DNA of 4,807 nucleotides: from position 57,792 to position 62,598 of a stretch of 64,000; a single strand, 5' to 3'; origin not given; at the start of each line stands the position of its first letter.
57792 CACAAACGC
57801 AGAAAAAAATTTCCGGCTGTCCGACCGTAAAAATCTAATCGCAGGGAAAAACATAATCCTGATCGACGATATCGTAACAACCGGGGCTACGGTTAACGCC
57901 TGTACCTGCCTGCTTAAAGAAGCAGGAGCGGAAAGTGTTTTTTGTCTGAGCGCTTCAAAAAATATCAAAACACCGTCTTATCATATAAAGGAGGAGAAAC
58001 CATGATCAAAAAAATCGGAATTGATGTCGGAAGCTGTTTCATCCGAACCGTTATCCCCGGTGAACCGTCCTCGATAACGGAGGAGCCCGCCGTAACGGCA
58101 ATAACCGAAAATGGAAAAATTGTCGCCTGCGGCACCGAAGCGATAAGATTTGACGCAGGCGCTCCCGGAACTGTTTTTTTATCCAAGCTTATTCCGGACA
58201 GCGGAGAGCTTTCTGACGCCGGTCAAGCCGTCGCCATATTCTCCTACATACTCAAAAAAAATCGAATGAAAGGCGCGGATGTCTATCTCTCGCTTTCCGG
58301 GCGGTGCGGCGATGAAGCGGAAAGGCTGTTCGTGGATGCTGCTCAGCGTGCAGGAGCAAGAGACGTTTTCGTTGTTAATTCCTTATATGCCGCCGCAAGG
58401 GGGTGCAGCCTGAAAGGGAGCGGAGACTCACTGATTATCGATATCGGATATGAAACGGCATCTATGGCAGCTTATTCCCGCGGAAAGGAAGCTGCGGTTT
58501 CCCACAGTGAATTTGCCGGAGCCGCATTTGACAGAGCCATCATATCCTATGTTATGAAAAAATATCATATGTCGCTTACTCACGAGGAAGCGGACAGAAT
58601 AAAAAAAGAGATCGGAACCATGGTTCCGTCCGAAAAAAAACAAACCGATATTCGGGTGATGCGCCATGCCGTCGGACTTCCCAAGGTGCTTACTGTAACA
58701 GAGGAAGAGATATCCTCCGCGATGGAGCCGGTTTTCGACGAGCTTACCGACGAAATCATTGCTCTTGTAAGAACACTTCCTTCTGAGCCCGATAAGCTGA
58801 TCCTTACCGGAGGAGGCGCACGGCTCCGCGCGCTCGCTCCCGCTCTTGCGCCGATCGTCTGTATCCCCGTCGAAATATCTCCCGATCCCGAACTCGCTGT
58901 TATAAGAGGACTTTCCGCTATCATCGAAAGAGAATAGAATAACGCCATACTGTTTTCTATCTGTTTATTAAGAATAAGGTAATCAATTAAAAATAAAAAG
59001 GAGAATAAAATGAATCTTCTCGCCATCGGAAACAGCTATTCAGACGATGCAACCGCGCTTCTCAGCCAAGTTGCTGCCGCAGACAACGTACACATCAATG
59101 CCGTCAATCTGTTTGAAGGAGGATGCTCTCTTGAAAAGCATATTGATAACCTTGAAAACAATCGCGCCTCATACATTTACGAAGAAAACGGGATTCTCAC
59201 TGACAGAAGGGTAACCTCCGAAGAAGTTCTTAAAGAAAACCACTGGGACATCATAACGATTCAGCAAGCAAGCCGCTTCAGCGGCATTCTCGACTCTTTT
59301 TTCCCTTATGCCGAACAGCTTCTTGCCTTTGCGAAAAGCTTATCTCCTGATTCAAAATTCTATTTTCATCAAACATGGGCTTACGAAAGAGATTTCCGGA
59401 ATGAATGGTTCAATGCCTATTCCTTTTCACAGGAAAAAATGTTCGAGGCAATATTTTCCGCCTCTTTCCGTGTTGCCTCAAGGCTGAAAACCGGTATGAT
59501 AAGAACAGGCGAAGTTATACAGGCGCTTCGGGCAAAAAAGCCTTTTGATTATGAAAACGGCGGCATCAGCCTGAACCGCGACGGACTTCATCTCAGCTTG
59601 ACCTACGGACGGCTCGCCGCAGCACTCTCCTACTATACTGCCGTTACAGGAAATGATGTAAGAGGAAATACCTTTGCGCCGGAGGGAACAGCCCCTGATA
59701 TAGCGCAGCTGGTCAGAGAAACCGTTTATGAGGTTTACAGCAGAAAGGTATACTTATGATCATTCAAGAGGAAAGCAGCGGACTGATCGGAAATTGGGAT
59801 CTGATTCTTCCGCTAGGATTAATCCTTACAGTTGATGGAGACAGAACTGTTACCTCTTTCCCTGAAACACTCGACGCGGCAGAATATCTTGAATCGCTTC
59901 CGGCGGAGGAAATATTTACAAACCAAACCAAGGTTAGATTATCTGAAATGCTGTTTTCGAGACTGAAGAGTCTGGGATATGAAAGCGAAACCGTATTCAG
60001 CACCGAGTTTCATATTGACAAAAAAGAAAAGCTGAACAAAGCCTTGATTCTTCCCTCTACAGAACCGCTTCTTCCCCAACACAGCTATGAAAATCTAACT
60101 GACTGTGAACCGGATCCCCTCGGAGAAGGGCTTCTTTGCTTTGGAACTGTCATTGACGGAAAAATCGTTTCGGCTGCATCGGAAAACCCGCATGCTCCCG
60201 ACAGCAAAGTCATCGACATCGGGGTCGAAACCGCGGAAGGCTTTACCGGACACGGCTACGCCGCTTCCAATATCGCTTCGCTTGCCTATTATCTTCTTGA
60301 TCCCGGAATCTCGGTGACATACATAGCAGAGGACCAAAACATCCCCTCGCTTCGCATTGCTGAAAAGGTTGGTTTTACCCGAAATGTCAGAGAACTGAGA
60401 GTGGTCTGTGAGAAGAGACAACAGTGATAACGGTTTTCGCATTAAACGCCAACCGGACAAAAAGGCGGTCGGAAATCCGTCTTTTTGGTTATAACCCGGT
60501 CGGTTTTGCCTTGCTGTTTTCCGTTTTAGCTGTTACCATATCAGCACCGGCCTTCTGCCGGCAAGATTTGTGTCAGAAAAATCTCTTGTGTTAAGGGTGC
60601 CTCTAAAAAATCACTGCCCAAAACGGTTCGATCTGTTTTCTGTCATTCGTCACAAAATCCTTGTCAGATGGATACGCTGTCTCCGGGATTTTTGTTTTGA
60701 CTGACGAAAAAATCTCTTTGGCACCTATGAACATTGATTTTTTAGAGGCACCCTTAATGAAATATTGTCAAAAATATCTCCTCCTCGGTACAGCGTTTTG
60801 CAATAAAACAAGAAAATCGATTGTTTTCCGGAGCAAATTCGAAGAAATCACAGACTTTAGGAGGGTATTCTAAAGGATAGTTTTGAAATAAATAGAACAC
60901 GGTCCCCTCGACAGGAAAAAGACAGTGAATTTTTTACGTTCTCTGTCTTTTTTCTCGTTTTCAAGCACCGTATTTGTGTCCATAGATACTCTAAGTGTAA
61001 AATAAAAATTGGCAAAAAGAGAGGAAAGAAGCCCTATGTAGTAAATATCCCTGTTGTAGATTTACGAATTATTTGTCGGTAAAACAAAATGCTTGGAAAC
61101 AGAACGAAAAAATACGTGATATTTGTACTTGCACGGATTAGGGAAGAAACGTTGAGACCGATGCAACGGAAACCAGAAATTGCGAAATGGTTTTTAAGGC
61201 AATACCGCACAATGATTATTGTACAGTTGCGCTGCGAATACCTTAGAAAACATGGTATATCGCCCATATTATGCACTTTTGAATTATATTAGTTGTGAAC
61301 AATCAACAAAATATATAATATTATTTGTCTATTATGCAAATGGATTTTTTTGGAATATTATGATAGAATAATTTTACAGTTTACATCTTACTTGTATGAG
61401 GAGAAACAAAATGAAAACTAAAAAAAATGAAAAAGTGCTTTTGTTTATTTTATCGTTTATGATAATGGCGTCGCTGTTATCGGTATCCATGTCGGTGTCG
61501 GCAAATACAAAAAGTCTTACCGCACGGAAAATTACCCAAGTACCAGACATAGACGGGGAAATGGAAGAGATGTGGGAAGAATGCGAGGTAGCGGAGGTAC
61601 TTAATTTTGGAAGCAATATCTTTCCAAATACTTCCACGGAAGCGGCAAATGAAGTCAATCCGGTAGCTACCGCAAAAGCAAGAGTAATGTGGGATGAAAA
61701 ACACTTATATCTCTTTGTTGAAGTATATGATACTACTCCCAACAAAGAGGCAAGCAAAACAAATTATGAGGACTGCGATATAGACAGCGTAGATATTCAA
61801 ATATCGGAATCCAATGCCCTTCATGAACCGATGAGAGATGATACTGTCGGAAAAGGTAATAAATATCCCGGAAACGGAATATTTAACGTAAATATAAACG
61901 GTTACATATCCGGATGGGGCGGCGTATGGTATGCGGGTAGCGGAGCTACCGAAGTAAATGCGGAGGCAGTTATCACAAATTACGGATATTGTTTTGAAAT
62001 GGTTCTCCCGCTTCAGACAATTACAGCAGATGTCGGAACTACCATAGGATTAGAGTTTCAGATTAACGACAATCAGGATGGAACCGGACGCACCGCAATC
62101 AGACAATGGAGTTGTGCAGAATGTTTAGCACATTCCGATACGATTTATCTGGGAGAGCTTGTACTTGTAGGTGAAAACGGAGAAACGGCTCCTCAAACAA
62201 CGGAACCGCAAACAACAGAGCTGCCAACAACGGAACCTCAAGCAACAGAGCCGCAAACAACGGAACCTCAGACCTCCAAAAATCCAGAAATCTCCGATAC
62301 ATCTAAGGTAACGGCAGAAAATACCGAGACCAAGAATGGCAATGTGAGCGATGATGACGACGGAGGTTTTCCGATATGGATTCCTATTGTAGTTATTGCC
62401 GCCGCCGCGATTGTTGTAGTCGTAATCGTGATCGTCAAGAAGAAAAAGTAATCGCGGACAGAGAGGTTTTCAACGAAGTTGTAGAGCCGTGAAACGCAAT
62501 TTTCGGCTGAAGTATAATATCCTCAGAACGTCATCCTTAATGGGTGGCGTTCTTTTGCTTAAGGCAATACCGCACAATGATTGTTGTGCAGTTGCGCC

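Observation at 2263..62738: Family A: a very dense TTAA-flanked MITE-like repeat (at least 15 copies in 64 kb)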

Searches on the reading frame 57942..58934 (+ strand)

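Call 60: search_protein_families(library=pfam, proteins=[window:57942-58934:+])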
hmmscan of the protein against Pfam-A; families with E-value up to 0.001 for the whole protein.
window:57942-58934:+ (331 aa): 2 families
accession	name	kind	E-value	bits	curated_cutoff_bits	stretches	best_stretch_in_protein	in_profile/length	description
PF06723.19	MreB_Mbl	-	3.5e-40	138.3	27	1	23-329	2-320/327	MreB/Mbl protein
PF14450.12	FtsA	-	8.1e-06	26.7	31.8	1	165-313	2-110/127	Cell division protein FtsA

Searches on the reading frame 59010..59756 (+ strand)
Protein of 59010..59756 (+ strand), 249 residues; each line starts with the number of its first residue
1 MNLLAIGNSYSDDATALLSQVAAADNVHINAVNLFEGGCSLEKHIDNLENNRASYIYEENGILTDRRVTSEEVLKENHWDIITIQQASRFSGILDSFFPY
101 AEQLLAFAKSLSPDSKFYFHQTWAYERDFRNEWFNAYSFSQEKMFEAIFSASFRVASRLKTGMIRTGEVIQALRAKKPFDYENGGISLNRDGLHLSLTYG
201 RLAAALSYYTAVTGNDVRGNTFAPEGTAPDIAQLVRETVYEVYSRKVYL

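Call 60: search_protein_families(library=pfam, proteins=[window:59010-59756:+])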
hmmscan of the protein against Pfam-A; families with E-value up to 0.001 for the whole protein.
window:59010-59756:+ (249 aa): 1 family
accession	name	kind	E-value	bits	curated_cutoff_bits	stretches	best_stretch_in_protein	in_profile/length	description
PF16227.11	DUF4886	-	2.3e-58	197.5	26.7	1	3-239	2-239/242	Domain of unknown function (DUF4886)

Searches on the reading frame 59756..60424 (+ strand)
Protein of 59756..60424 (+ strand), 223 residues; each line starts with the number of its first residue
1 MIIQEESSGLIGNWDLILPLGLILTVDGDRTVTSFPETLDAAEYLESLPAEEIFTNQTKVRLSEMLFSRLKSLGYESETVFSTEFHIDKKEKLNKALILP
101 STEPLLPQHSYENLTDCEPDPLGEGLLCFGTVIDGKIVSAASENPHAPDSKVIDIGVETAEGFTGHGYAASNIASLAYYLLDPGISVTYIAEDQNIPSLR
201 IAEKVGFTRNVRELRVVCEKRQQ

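Call 31: search_protein_families(library=pfam, proteins=[window:59756-60424:+])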
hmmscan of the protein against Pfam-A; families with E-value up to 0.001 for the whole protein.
window:59756-60424:+ (223 aa): 2 families
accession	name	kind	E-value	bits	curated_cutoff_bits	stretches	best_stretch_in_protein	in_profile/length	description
PF12746.13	GNAT_acetyltran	-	1.2e-05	25.5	26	1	131-209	162-236/243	GNAT acetyltransferase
PF08445.16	FR47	-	0.0004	20.7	22.1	1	156-215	26-85/86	FR47-like protein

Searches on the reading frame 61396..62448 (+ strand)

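Call 31: search_protein_families(library=pfam, proteins=[window:61396-62448:+])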
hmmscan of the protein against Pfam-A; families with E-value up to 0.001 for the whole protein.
window:61396-62448:+ (351 aa): 1 family
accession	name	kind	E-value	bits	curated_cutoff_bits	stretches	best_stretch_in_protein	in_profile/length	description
PF06452.16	CBM9_1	-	2.8e-23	83.2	23.4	1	52-259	1-184/185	Carbohydrate family 9 binding domain-like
